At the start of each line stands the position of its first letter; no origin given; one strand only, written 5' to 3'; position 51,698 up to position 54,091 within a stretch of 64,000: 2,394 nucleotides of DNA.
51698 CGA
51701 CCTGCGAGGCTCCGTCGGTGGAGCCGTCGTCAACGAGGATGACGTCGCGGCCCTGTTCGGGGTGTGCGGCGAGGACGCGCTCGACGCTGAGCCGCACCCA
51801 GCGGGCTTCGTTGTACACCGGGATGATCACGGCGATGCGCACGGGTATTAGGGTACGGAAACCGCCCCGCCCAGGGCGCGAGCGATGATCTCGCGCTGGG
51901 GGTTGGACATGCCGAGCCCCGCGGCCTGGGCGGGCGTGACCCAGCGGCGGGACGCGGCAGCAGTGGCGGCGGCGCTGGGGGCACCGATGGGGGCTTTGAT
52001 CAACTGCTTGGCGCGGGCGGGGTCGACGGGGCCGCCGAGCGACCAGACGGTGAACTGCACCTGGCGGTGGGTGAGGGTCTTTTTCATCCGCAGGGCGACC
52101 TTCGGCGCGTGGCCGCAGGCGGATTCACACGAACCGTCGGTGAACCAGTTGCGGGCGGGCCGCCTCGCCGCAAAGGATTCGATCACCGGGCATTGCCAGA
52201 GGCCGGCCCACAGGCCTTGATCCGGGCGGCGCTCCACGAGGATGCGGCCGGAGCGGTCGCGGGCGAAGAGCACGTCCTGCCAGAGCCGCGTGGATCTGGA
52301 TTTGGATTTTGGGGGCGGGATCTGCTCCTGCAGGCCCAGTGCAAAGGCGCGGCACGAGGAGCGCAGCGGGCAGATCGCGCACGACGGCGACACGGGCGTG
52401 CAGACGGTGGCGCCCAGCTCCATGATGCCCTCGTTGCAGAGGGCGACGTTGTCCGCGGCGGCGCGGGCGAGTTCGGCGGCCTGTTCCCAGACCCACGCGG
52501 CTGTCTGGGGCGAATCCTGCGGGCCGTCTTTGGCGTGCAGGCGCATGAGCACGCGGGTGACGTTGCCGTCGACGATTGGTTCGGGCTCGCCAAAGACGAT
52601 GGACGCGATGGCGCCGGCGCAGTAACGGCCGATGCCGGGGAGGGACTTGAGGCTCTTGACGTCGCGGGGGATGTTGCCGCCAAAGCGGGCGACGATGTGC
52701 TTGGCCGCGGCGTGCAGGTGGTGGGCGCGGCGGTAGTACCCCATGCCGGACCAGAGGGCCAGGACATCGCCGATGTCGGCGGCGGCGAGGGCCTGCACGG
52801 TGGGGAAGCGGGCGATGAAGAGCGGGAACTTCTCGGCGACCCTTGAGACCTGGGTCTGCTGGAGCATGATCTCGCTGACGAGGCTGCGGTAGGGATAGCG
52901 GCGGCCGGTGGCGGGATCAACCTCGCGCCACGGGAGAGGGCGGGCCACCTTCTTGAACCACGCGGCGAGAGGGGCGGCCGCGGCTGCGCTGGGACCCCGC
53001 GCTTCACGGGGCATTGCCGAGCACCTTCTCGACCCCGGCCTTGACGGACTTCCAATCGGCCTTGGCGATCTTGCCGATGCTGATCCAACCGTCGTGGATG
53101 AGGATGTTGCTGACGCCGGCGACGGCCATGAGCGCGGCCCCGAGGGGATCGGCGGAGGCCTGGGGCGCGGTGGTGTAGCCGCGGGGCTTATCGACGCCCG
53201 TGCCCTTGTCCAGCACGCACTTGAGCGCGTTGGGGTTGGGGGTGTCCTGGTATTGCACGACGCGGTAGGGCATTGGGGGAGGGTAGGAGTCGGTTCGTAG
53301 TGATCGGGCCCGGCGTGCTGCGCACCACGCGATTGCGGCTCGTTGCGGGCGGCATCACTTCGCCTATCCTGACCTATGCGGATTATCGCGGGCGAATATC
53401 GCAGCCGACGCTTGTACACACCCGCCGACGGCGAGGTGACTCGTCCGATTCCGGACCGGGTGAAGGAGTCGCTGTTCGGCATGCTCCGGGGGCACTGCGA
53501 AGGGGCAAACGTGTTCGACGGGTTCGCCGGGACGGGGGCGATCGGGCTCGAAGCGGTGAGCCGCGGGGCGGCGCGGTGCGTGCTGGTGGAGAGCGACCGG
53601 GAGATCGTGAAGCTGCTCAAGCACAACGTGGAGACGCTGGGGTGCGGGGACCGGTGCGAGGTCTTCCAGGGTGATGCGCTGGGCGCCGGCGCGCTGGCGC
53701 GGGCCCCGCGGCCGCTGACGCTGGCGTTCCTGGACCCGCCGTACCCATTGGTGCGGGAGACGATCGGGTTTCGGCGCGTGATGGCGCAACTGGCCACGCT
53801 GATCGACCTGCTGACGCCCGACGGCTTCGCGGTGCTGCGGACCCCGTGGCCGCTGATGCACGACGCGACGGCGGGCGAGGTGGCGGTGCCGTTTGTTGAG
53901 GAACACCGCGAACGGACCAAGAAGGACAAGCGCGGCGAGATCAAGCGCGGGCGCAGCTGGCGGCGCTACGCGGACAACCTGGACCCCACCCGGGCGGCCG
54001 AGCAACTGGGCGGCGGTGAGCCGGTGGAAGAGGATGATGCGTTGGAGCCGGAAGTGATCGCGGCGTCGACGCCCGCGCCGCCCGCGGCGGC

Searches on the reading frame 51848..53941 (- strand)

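Call 41: search_protein_families(library=pfam, proteins=[window:51848-53941:-], max_evalue=0.01)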
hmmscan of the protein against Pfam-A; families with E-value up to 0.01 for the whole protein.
window:51848-53941:- (697 aa): 4 families
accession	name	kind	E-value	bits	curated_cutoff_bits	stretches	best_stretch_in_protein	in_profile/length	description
PF00730.31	HhH-GPD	-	8.7e-20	71.5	26.2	1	355-479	1-97/108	HhH-GPD superfamily base excision DNA repair protein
PF14815.12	NUDIX_4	-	8.2e-14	51.8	35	1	557-687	2-112/113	NUDIX domain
PF00633.29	HHH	-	1.5e-05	25.1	24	1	419-448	1-30/30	Helix-hairpin-helix motif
PF10576.14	EndIII_4Fe-2S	-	0.0084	16.8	20.5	1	514-530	1-17/17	Iron-sulfur binding domain of endonuclease III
